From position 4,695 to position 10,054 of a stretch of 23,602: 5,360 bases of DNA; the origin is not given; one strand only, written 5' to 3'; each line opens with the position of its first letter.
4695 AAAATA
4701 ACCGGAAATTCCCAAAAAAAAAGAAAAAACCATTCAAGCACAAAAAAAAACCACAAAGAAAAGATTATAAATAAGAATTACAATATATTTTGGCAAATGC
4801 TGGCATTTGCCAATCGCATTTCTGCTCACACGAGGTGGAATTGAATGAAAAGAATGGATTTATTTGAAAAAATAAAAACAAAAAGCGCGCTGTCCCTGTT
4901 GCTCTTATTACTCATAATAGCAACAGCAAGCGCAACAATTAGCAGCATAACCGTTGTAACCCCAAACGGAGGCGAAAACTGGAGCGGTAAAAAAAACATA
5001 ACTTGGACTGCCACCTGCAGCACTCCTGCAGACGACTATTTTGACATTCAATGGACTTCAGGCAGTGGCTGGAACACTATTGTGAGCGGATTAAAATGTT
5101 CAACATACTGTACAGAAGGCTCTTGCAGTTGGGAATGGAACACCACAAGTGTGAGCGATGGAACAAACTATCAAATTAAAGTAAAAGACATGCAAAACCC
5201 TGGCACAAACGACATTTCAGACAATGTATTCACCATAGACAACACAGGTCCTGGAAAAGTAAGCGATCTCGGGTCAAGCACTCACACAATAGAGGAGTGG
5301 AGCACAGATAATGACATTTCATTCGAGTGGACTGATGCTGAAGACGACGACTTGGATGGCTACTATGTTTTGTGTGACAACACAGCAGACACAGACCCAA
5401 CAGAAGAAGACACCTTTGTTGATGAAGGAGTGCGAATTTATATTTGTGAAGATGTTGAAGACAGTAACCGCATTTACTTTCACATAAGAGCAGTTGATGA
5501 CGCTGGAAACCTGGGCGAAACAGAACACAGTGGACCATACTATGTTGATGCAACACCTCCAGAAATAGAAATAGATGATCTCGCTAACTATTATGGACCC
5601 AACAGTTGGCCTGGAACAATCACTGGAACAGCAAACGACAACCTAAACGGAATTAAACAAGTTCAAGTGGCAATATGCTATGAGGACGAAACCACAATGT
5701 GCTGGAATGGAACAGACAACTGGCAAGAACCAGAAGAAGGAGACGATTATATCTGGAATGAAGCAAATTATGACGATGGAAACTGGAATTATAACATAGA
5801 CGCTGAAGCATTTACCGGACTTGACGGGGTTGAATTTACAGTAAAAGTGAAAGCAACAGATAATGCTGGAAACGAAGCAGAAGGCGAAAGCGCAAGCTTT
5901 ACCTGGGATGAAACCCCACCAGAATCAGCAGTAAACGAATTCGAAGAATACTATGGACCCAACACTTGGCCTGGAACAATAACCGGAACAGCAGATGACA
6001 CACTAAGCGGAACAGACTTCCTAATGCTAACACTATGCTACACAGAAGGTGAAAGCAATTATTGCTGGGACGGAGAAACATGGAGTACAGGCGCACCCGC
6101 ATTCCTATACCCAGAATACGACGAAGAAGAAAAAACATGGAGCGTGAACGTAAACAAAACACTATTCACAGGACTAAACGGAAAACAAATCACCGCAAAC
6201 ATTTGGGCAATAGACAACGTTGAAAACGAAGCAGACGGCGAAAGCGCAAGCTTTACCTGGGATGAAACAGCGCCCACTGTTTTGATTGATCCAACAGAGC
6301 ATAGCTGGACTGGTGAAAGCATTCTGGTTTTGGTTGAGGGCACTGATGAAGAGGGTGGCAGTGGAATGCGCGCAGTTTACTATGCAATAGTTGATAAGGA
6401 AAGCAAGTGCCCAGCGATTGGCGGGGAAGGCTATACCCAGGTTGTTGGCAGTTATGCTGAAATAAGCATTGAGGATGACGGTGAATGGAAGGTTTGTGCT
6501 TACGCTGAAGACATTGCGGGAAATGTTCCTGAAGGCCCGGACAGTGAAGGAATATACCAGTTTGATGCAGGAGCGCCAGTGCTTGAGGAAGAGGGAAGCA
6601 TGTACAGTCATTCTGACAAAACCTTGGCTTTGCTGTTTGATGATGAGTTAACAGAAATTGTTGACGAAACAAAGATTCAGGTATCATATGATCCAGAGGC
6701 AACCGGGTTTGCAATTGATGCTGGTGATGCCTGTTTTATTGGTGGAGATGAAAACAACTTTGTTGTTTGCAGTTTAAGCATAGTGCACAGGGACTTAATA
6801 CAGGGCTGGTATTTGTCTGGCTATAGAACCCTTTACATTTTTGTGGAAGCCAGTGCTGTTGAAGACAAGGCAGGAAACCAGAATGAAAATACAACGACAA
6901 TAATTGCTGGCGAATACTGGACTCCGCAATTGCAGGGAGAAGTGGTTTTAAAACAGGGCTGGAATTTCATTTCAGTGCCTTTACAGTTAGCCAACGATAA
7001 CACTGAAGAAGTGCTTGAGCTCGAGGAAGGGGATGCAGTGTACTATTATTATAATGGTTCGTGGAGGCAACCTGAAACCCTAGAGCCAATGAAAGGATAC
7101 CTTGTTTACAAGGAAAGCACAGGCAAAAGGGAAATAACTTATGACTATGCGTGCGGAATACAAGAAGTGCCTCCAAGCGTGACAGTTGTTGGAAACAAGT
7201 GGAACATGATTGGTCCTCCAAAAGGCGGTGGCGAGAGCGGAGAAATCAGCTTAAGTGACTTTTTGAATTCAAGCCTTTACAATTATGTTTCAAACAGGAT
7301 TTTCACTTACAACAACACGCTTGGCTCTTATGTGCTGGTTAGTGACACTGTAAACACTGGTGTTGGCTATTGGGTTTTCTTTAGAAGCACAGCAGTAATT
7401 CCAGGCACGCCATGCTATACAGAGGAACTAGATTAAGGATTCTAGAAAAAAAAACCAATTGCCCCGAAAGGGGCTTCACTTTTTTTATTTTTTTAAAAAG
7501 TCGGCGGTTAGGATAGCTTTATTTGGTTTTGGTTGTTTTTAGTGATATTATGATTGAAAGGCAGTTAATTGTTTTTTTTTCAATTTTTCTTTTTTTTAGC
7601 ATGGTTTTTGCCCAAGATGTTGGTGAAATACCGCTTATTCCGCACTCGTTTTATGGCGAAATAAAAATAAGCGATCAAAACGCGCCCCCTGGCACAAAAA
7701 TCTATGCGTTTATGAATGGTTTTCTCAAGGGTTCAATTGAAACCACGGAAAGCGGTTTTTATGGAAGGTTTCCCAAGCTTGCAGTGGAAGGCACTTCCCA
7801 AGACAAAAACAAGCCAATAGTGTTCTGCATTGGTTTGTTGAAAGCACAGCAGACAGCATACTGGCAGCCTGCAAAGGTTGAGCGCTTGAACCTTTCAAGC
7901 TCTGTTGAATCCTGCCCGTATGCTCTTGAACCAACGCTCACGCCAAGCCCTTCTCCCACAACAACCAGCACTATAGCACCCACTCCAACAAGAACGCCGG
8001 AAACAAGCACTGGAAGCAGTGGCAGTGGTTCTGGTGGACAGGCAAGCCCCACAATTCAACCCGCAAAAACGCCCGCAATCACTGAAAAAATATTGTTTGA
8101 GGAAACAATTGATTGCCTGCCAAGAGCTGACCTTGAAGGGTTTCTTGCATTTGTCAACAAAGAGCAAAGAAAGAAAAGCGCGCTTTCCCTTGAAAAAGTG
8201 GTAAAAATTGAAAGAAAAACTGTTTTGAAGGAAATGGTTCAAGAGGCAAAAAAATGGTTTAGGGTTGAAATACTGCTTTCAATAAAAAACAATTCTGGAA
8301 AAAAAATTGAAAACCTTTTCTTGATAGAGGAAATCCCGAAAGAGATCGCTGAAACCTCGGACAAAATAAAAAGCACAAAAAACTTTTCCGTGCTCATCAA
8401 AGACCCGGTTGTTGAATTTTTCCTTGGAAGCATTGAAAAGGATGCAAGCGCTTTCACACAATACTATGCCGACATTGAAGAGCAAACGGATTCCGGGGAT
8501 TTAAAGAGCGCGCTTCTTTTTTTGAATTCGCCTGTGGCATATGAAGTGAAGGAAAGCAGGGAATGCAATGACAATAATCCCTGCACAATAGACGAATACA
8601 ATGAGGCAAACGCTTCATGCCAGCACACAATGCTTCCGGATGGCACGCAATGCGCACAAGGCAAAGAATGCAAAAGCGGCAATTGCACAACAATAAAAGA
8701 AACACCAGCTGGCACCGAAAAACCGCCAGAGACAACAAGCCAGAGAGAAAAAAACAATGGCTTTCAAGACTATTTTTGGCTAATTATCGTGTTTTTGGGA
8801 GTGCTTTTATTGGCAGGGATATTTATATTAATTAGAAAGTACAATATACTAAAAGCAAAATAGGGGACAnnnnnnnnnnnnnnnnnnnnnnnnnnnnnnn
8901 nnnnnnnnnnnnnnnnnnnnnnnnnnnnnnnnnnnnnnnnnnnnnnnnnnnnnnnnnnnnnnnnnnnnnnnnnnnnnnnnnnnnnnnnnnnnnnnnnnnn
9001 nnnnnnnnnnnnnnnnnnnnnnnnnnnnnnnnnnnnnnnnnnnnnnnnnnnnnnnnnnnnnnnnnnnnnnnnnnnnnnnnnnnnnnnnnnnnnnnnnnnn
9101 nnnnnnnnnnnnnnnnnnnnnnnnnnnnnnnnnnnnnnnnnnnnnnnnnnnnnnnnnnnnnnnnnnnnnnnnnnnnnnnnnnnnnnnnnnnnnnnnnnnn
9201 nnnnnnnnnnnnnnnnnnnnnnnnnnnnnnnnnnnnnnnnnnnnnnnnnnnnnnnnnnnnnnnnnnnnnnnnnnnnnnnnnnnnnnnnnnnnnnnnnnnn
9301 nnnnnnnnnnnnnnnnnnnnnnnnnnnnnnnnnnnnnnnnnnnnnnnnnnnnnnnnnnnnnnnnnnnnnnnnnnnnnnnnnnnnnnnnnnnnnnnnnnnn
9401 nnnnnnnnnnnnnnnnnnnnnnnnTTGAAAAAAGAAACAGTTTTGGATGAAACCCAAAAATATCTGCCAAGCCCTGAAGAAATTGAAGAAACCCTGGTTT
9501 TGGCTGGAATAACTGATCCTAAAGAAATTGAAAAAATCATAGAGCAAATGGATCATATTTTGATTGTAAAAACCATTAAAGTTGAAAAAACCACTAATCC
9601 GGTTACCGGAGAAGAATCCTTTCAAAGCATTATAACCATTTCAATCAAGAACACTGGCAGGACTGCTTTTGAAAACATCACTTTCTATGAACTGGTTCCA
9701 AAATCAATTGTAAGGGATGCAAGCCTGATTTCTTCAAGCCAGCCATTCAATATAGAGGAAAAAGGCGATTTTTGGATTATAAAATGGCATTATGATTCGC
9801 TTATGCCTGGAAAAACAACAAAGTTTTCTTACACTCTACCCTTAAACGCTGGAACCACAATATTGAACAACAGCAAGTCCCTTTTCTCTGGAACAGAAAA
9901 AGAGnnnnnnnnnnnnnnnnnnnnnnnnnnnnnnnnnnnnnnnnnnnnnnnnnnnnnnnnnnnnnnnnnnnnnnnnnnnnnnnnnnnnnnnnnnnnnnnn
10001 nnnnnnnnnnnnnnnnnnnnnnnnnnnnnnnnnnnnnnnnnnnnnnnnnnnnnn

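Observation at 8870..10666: Cell-surface protein whose cytoplasmic tail ends in a textbook C2H2 zinc finger (membrane-tethered finger)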

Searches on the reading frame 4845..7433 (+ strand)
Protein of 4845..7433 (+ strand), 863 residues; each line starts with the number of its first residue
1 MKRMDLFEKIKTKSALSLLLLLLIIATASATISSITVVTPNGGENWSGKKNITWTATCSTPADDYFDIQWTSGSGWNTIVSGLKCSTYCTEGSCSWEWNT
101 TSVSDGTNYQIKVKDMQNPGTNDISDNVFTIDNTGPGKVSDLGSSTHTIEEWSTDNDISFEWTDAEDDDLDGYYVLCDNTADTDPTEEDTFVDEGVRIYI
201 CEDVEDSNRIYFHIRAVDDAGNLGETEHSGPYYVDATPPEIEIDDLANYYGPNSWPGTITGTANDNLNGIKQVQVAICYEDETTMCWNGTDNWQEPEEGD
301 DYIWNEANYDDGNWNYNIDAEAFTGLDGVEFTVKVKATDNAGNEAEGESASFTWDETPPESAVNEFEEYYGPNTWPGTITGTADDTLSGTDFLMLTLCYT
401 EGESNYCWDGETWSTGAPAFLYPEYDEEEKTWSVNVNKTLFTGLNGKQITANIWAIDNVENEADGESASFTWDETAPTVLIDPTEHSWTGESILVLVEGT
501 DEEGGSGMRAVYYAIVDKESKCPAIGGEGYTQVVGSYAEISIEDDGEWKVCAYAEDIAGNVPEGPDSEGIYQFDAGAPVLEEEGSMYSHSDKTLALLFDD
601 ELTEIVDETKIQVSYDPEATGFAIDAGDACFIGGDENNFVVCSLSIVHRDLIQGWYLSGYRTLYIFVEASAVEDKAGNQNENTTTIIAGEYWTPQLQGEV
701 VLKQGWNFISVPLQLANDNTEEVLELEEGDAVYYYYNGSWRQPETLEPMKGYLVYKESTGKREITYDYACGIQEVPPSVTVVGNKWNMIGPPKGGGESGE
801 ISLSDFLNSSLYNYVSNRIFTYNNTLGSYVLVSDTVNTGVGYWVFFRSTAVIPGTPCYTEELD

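Call 27: search_protein_families(library=pfam, proteins=[window:4845-7433:+], max_evalue=0.01)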
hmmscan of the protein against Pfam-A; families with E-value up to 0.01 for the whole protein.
window:4845-7433:+ (863 aa): 3 families
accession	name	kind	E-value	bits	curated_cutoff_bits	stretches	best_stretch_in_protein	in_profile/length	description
PF11578.13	DUF3237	-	0.0026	17.9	24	1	674-745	21-91/149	Protein of unknown function (DUF3237)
PF19077.6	Big_13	-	0.0066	17.4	27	1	306-355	56-101/102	Bacterial Ig-like domain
PF12245.14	Big_3_2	-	0.0099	16.5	23.3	0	329-356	95-122/122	Bacterial Ig-like domain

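Call 63: search_protein_families(library=ncbifam, proteins=[window:4845-7433:+], max_evalue=1)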
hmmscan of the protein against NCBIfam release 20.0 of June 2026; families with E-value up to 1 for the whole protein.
window:4845-7433:+ (863 aa): 5 families
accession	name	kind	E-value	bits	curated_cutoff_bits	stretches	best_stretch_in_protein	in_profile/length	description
NF047441.1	Lepto_OmpL47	equivalog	3.9e-12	46.4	250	2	213-282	118-191/336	multi-beta-barrel domain surface protein OmpL47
NF047446.1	barrel_OmpL47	domain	6.6e-08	32.9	40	2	327-353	41-67/68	OmpL47-type beta-barrel domain-containing protein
NF033510.3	Ca_tandemer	repeat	0.00071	19.9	50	1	310-344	61-95/96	Ca2+-stabilized repeat-containing adhesin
NF033105.1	bla_subclass_B3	equivalog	0.076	12.3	240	1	90-155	147-206/257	subclass B3 metallo-beta-lactamase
NF041523.1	post_COAP_1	domain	0.16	12.4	40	1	81-124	45-91/115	post-COAP-1 domain-containing protein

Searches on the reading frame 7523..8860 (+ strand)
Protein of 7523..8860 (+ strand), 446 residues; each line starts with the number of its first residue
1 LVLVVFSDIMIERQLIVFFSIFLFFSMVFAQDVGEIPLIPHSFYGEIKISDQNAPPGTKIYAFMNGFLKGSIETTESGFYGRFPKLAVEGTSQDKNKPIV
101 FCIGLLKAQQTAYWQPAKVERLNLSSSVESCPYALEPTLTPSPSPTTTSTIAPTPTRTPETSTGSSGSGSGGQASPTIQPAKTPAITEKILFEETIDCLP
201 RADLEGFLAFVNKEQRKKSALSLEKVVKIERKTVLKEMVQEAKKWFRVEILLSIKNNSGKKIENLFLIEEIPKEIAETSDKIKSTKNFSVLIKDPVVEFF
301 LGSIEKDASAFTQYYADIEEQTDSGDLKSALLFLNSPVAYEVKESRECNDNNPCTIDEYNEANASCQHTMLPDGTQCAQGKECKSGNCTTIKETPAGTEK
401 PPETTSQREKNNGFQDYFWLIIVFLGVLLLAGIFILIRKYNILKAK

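Call 4: search_protein_families(library=pfam, proteins=[window:7523-8860:+], max_evalue=1)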
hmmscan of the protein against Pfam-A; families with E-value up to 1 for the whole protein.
window:7523-8860:+ (446 aa): 4 families
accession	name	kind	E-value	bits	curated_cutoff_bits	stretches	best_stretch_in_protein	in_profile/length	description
PF00526.23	Dicty_CTDC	-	0.0007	19.8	27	1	348-369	2-22/24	Dictyostelium (slime mold) repeat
PF04388.17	Hamartin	-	0.045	13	25.9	1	122-408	326-604/727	Hamartin protein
PF25379.1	Adt-1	-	0.048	14.4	31.8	1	366-391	47-72/76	Adt-1-like domain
PF17771.6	ADAMTS_CR_2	-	0.28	12.1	27.3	1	363-389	41-69/69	ADAMTS cysteine-rich domain 2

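Call 63: search_protein_families(library=ncbifam, proteins=[window:7523-8860:+], max_evalue=1)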
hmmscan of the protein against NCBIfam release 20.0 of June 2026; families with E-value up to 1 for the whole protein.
window:7523-8860:+ (446 aa): 0 families

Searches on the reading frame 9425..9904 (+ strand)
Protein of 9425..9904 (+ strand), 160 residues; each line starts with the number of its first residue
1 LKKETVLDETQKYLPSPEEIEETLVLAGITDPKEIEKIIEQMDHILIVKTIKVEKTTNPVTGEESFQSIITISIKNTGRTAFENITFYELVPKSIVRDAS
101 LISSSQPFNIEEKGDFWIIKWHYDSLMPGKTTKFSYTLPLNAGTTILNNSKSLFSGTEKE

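Call 73: find_homologous_proteins(query=A7, max_evalue=0.001)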
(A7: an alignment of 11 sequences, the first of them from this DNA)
Query A7 (11 sequences): 2511 candidates shared short words with the query, none scored E <= 0.001.
